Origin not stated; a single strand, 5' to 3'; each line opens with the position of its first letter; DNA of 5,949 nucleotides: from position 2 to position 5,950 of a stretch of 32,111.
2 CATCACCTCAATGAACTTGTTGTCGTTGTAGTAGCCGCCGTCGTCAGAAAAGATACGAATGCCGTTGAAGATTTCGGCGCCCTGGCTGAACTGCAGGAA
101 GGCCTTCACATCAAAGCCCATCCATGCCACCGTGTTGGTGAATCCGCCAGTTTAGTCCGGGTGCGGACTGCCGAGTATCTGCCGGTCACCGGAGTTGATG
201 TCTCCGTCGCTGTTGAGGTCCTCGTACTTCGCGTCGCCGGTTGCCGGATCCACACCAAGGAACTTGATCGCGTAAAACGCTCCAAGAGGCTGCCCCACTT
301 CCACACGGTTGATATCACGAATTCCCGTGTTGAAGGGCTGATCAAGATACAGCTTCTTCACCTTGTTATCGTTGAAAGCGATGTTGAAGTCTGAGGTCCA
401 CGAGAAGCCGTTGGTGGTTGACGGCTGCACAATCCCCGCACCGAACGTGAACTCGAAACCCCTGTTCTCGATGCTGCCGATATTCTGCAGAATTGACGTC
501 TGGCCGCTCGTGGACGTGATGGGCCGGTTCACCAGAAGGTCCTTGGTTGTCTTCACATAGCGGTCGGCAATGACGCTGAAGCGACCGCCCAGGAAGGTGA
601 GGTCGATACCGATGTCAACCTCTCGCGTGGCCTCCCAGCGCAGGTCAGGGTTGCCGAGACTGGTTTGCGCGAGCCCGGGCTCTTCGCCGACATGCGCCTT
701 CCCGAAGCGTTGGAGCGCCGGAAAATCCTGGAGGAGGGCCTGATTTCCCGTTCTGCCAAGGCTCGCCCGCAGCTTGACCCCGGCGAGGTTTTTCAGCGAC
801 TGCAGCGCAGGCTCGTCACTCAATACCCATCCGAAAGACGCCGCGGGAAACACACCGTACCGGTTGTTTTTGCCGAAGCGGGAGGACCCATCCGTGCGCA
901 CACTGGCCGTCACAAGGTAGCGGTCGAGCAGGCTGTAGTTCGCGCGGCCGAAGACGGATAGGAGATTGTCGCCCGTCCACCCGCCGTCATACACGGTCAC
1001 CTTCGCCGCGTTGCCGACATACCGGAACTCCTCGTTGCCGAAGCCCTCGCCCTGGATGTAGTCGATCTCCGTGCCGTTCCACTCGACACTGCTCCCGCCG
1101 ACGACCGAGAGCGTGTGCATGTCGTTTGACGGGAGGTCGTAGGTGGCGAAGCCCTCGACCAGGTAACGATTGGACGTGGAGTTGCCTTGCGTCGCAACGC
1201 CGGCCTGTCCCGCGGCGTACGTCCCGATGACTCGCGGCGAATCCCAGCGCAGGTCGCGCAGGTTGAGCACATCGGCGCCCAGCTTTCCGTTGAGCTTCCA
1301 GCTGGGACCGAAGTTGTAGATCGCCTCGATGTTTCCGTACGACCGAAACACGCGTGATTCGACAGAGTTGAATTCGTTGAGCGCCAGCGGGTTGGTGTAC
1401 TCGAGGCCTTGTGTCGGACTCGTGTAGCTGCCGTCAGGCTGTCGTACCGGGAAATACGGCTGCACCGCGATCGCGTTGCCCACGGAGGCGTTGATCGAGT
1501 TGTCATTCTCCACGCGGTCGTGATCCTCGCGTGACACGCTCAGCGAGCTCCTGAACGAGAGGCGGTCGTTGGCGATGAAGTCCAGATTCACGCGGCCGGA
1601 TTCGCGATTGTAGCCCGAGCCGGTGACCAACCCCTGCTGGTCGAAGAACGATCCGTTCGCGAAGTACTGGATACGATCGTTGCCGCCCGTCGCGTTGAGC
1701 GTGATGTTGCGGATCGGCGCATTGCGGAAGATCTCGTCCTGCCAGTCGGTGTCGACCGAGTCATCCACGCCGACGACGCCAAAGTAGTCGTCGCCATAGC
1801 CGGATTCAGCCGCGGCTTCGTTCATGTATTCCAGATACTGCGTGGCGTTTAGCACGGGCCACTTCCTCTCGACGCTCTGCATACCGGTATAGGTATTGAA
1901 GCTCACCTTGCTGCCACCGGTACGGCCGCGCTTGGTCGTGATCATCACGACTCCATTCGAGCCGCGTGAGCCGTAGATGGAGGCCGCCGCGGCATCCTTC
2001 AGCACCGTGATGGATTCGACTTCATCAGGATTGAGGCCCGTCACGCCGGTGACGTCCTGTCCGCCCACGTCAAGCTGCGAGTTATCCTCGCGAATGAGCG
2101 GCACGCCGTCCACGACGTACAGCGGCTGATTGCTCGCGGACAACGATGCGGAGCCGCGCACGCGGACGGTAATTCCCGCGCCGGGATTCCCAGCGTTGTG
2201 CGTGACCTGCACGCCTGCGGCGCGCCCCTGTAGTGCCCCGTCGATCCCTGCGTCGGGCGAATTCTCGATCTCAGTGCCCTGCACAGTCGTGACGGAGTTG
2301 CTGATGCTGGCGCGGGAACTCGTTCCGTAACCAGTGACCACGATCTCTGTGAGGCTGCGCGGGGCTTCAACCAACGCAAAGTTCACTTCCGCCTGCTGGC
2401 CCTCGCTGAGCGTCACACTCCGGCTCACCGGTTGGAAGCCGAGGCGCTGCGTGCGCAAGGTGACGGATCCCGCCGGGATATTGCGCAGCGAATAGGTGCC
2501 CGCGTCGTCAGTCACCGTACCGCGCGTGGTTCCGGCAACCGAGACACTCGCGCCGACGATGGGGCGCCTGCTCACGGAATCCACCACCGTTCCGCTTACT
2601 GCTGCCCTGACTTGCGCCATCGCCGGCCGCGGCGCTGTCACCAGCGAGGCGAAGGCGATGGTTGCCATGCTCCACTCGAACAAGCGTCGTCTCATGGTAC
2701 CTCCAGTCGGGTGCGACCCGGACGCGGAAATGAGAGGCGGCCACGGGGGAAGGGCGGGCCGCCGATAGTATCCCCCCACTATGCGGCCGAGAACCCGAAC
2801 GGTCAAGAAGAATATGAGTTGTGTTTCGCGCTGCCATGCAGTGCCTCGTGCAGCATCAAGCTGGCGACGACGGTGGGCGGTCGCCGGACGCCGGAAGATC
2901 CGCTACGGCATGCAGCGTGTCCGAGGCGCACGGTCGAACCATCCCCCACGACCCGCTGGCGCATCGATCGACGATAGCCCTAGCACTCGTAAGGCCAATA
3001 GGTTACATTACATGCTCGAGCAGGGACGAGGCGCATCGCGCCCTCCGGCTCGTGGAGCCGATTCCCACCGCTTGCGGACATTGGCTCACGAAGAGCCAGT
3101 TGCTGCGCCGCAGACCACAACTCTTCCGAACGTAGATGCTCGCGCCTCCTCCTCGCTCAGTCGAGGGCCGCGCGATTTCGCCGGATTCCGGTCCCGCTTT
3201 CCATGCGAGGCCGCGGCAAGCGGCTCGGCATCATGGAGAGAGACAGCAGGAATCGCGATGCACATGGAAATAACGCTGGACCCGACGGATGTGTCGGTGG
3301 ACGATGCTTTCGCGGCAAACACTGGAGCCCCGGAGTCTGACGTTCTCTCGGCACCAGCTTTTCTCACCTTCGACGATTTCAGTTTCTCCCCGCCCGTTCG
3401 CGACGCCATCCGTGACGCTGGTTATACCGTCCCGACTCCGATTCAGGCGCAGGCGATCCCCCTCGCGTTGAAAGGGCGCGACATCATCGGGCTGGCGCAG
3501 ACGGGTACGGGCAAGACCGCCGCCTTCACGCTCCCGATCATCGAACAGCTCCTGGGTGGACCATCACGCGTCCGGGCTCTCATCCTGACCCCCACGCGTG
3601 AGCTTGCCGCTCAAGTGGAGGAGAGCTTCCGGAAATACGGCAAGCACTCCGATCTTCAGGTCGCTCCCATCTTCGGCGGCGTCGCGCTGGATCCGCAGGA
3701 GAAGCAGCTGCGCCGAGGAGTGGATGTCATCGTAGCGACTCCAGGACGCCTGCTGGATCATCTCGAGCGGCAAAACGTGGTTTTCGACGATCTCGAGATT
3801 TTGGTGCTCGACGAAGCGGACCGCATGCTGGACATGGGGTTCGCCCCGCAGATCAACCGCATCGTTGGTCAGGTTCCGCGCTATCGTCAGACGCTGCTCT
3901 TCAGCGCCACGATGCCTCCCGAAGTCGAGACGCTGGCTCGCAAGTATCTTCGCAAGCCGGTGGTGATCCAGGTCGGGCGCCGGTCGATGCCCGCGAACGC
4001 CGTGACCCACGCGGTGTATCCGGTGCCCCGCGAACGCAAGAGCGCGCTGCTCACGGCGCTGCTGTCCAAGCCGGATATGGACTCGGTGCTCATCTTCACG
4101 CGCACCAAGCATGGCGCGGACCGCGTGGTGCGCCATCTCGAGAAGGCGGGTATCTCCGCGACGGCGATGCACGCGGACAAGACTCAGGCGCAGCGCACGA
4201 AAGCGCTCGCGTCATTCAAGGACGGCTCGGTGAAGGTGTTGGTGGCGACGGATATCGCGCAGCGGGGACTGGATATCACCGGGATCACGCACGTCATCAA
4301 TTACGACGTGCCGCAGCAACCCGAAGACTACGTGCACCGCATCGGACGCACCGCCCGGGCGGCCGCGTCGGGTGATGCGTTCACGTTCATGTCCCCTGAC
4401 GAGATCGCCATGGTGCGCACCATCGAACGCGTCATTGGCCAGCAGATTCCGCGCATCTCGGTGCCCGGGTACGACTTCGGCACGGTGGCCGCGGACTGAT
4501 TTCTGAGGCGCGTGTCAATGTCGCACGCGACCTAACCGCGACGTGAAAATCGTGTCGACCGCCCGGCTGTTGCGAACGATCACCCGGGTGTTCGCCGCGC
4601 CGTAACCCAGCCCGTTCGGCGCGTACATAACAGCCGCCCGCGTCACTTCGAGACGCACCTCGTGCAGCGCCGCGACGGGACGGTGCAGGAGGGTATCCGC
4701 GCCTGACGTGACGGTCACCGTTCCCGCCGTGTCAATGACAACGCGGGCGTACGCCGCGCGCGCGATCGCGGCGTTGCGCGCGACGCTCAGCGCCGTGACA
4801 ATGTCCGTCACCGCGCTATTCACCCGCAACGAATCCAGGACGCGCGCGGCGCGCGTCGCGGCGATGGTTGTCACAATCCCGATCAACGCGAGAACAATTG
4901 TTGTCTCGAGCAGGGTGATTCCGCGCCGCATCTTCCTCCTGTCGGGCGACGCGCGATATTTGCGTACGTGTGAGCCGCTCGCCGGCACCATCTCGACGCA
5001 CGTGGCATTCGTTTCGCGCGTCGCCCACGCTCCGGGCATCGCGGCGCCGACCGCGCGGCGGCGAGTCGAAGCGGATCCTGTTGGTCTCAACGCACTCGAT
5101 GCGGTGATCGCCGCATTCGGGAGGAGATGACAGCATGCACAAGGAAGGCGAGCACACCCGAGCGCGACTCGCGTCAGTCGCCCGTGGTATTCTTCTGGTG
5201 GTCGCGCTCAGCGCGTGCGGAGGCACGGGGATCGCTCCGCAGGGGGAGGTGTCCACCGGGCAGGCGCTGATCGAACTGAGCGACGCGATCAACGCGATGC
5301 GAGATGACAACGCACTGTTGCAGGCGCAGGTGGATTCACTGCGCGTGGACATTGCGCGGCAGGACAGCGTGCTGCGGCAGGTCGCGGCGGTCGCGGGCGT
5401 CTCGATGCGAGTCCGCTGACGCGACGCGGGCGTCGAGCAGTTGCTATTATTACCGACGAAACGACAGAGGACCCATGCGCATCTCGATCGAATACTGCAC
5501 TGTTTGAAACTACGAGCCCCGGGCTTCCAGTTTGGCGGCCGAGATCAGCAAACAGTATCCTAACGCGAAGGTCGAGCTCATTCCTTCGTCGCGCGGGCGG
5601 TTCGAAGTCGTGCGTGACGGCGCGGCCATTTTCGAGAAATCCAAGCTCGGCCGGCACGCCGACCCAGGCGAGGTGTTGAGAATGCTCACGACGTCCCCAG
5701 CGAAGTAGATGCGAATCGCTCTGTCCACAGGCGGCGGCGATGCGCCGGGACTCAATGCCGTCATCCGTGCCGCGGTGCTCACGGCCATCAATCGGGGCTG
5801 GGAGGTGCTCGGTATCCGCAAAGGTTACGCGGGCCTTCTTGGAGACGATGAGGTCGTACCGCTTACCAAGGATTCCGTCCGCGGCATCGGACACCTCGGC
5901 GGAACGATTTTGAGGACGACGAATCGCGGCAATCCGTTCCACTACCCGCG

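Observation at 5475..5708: Hidden SelW/Rdx-type selenoprotein gene recoded through UGA, missed by ORF calling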

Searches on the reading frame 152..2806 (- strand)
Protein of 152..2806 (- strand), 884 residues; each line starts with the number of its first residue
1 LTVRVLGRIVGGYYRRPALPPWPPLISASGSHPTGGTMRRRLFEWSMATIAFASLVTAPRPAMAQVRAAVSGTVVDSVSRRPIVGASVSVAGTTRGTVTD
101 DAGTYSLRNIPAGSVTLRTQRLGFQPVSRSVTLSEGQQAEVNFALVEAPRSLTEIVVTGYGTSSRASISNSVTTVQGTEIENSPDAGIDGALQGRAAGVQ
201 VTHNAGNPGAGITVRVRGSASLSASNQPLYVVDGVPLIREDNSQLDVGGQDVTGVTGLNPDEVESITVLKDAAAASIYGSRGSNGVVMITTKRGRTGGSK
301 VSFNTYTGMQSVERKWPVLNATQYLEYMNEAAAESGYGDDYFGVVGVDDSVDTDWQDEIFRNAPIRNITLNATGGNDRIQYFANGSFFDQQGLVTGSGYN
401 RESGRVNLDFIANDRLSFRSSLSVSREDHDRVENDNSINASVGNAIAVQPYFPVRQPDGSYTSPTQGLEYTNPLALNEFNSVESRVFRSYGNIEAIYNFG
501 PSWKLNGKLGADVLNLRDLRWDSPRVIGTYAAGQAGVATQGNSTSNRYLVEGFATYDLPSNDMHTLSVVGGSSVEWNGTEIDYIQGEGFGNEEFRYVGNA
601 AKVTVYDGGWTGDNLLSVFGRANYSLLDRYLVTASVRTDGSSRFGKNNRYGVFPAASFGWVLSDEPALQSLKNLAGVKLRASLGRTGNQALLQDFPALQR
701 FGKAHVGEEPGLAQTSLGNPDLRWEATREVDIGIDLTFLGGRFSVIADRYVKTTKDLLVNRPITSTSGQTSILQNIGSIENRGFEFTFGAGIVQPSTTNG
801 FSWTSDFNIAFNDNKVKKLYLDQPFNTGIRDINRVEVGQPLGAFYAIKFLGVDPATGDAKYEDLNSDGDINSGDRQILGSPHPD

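Call 11: search_protein_families(library=pfam, proteins=[window:152-2806:-], max_evalue=0.0001)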
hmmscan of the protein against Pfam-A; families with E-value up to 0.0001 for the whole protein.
window:152-2806:- (884 aa): 4 families
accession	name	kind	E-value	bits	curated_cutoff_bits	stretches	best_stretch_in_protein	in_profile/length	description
PF13715.12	CarbopepD_reg_2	-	2.5e-22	79.1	32.2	1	70-157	1-88/88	CarboxypepD_reg-like domain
PF00593.30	TonB_dep_Rec_b-barrel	-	4.2e-20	73.5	27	1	488-829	60-372/436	TonB dependent receptor-like, beta-barrel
PF13620.12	CarboxypepD_reg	-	5.2e-19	68.8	32.3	1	70-145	2-81/82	Carboxypeptidase regulatory-like domain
PF07715.20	Plug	-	4.3e-16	59.8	23.9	1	167-286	4-107/107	TonB-dependent Receptor Plug Domain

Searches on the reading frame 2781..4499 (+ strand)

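Call 11: search_protein_families(library=pfam, proteins=[window:2781-4499:+], max_evalue=0.0001)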
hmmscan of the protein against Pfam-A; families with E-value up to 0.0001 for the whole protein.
window:2781-4499:+ (572 aa): 4 families
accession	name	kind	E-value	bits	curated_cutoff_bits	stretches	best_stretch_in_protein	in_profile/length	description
PF00270.35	DEAD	-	1.5e-53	181.4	26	1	219-384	1-166/167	DEAD/DEAH box helicase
PF00271.37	Helicase_C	-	2.4e-32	111.9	23.5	1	421-527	3-109/110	Helicase conserved C-terminal domain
PF04851.21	ResIII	-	3.9e-09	37.1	22.5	1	239-378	30-162/164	Type III restriction enzyme, res subunit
PF06862.17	Utp25_C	-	6.7e-05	23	32.8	0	426-521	39-137/190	Utp25, C-terminal domain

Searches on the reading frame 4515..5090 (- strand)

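Call 11: search_protein_families(library=pfam, proteins=[window:4515-5090:-], max_evalue=0.0001)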
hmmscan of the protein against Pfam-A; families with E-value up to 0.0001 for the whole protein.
window:4515-5090:- (191 aa): 1 family
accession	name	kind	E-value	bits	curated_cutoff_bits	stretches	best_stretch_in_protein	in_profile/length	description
PF07963.17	N_methyl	-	5.3e-05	23.1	21.2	1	52-77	1-26/27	Prokaryotic N-terminal methylation motif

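Call 50: search_protein_families(library=ncbifam, proteins=[window:4515-5090:-], max_evalue=0.001)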
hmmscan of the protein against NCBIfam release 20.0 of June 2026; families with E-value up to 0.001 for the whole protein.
window:4515-5090:- (191 aa): 3 families
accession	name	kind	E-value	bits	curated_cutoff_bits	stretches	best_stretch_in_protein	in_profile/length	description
NF047827.1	T3SSXpsH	equivalog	4.6e-09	36.2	160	1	56-122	1-67/145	type II secretion system protein XpsH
TIGR01708.2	typeII_sec_gspH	equivalog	2.5e-05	24.3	80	1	56-115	2-61/169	type II secretion system minor pseudopilin GspH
NF007800.0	PRK10506.1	equivalog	0.00047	20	158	1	53-125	6-78/163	prepilin peptidase-dependent protein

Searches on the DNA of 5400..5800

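Call 36: search_rna_families(source=window, start=5400, end=5800, threshold=evalue, max_evalue=10)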
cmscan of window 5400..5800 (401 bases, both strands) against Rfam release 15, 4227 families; matches with E-value up to 10: 2.
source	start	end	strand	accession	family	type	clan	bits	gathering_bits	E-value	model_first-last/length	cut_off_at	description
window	5517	5564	-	RF01297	sR40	Gene; snRNA; snoRNA; CD-box;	-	12.4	50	6.2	1-61/61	no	Small nucleolar RNA sR40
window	5495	5602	-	RF00495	IRES_Hsp70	Cis-reg; IRES;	-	8.4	80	7.6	1-216/216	no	Heat shock protein 70 (Hsp70) internal ribosome entry site (IRES)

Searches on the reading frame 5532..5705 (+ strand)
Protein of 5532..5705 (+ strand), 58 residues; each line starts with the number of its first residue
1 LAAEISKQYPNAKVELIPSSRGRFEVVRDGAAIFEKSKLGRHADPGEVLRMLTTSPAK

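Call 4: search_protein_families(library=pfam, proteins=[window:5532-5705:+], max_evalue=1)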
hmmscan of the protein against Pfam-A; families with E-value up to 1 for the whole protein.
seq(58 aa): 1 family
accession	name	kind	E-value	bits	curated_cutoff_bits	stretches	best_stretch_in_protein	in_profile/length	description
PF10262.15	Rdx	-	6e-09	36.4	22.6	1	1-52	19-72/74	Rdx family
